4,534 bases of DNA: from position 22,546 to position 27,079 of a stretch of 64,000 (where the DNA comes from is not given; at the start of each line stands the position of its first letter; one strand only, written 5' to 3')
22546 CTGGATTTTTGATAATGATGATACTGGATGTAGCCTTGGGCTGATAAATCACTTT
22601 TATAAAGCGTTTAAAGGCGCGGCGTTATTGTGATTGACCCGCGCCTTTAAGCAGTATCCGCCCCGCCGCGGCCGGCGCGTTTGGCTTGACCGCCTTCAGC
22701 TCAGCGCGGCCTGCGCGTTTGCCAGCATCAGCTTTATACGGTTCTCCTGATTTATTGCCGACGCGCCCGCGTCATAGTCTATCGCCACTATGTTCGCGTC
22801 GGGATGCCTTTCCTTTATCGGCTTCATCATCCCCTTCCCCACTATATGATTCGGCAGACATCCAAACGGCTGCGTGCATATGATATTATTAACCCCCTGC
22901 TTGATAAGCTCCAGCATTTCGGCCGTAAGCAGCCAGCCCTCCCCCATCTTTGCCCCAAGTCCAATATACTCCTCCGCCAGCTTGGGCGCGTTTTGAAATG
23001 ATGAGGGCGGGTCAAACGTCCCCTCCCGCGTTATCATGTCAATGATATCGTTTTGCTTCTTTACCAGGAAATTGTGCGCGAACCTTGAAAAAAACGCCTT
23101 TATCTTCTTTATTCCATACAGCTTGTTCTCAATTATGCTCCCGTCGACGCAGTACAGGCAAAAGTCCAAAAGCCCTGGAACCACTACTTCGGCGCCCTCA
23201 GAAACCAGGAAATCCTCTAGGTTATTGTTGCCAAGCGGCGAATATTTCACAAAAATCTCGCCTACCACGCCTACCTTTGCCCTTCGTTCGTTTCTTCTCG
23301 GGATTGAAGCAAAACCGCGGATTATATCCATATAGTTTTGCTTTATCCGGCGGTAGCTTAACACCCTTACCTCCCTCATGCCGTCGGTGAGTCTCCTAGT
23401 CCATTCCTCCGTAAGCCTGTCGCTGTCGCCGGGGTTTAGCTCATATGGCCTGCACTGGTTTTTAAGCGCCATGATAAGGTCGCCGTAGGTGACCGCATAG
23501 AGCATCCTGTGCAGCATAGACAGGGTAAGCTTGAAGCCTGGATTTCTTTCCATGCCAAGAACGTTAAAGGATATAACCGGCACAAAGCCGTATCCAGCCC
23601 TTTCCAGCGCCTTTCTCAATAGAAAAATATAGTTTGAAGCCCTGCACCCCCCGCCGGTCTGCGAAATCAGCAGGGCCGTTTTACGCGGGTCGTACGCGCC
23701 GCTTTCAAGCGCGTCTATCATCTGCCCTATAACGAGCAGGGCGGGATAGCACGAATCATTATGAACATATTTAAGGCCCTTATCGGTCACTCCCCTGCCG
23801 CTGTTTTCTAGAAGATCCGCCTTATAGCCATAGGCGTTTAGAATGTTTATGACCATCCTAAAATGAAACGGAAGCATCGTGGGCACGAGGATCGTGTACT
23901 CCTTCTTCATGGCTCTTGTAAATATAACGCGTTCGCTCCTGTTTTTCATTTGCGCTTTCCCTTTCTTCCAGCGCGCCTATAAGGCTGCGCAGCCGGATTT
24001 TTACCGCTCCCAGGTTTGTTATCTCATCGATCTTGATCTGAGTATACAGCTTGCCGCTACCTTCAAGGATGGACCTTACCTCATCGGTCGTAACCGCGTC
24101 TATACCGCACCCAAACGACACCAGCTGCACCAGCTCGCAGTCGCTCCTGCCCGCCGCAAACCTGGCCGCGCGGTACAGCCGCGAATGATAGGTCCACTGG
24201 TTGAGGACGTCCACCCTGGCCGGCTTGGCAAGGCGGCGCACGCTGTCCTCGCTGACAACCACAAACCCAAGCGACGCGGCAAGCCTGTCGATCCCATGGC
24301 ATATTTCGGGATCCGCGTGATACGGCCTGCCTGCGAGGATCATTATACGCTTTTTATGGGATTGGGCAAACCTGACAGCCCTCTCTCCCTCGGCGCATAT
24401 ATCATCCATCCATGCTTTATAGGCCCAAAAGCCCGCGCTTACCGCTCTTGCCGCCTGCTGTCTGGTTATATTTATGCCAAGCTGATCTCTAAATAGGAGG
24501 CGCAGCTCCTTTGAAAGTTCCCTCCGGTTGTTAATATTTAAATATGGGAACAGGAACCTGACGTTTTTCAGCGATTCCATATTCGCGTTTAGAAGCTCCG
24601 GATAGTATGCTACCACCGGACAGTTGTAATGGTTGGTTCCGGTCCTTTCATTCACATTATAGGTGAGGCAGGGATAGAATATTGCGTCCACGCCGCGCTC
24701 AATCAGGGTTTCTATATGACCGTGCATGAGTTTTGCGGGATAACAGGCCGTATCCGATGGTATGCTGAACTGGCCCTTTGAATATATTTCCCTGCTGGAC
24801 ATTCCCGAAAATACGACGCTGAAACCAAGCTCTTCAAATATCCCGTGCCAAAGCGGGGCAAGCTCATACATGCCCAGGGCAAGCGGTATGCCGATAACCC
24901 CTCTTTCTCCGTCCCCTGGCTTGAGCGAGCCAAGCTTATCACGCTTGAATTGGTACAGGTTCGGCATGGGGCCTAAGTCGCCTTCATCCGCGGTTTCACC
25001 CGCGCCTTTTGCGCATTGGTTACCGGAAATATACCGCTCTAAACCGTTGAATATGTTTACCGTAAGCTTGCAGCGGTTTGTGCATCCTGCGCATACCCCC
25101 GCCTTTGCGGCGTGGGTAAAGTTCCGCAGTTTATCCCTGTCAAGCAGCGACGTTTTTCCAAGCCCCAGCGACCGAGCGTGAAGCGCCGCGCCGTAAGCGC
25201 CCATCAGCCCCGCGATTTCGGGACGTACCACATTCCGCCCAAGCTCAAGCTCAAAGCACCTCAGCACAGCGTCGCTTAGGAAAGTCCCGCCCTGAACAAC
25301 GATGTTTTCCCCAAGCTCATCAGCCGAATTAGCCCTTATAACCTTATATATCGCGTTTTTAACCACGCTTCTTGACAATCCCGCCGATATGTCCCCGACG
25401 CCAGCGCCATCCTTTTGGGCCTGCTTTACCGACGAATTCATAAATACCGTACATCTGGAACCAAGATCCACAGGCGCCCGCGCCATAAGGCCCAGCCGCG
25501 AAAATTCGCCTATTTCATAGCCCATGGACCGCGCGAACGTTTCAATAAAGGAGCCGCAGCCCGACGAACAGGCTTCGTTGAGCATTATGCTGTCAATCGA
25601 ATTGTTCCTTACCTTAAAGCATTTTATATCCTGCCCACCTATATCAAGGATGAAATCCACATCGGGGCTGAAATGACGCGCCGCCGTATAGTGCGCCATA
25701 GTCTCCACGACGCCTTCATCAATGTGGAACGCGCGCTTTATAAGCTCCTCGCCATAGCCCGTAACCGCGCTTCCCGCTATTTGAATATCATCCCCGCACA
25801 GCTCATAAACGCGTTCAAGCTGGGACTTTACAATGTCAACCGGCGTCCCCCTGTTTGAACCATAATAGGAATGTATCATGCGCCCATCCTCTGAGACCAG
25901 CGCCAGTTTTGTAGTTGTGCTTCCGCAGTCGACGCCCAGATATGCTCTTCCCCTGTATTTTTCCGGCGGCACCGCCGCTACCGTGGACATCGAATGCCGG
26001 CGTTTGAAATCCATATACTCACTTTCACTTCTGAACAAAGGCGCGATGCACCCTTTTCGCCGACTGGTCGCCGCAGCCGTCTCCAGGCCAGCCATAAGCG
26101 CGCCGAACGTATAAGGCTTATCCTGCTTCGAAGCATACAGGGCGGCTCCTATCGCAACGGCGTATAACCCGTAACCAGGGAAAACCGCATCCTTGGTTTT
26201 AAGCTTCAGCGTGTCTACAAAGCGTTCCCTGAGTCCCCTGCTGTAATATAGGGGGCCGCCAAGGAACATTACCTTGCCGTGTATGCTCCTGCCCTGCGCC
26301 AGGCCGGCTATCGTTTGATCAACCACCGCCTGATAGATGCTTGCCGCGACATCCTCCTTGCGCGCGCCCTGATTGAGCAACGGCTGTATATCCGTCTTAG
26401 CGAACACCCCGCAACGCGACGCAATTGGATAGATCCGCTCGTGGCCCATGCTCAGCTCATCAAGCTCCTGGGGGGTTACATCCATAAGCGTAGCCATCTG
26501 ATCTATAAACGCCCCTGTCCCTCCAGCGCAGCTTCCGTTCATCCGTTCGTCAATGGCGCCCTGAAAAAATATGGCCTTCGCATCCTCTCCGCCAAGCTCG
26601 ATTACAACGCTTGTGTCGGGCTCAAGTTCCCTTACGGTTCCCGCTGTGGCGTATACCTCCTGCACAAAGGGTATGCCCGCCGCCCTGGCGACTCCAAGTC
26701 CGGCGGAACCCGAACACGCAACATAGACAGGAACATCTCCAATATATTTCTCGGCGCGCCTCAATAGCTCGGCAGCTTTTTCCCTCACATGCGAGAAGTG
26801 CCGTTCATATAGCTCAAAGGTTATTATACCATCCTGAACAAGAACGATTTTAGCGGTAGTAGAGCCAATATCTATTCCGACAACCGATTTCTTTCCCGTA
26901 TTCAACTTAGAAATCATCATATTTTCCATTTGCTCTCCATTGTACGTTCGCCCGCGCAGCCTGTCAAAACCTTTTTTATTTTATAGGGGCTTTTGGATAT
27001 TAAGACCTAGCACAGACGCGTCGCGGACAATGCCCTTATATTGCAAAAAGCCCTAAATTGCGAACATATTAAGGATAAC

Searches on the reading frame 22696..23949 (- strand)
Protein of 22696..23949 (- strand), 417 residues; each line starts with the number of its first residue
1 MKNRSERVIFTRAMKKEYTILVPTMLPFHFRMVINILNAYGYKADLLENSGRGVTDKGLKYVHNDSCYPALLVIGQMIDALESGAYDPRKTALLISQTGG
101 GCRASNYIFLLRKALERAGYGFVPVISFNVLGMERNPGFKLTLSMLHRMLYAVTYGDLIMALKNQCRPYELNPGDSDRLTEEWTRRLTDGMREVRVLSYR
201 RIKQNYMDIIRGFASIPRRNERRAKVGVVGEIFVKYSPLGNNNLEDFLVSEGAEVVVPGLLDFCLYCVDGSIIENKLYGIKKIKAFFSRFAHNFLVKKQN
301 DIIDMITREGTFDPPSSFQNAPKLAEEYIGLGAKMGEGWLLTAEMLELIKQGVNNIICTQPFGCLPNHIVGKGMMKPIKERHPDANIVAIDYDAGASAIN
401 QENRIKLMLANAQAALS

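Call 23: search_protein_families(library=pfam, proteins=[window:22696-23949:-], max_evalue=0.001)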
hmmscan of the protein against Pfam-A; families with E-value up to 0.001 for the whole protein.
window:22696-23949:- (417 aa): 1 family
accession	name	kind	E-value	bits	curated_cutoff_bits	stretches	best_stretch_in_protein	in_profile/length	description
PF09989.15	DUF2229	-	0.00021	21.5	29.4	0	34-81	18-66/218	CoA enzyme activase uncharacterised domain (DUF2229)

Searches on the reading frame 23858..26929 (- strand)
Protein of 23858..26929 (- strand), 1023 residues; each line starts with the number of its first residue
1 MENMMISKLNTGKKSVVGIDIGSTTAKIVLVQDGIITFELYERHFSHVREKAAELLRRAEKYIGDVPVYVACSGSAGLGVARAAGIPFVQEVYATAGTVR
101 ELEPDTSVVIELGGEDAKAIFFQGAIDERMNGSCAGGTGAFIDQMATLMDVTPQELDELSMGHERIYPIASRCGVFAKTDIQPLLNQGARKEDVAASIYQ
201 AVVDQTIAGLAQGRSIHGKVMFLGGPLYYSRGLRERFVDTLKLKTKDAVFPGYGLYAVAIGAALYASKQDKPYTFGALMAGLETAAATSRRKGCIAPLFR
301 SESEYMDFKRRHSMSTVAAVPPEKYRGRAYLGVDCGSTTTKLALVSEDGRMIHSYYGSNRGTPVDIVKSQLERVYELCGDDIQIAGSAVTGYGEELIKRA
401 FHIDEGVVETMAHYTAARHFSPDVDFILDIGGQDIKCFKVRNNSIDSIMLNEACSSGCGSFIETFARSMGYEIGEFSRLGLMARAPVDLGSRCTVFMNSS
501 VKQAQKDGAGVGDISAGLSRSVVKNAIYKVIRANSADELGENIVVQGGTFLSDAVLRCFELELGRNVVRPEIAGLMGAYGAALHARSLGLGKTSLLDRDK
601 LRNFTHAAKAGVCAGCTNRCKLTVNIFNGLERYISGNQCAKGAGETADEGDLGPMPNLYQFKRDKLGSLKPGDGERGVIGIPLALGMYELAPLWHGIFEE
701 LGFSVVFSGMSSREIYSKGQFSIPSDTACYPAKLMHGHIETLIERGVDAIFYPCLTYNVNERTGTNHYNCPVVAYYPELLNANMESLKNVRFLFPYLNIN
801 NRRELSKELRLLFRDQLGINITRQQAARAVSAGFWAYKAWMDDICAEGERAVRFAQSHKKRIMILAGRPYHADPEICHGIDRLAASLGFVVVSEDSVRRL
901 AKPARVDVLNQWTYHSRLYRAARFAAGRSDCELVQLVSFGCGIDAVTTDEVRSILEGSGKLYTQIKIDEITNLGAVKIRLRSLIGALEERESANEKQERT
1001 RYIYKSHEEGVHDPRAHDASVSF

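Call 23: search_protein_families(library=pfam, proteins=[window:23858-26929:-], max_evalue=0.001)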
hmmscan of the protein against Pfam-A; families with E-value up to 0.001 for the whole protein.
window:23858-26929:- (1023 aa): 3 families
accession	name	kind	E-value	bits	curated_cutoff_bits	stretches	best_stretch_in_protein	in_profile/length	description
PF09989.15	DUF2229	-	3.4e-69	233.2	29.4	1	679-897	2-218/218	CoA enzyme activase uncharacterised domain (DUF2229)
PF01869.26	BcrAD_BadFG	-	6.9e-57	193.4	31.5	2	331-585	1-271/271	BadF/BadG/BcrA/BcrD ATPase family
PF01968.24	Hydantoinase_A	-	8.9e-05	22.3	22.9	0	11-38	76-103/291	Hydantoinase/oxoprolinase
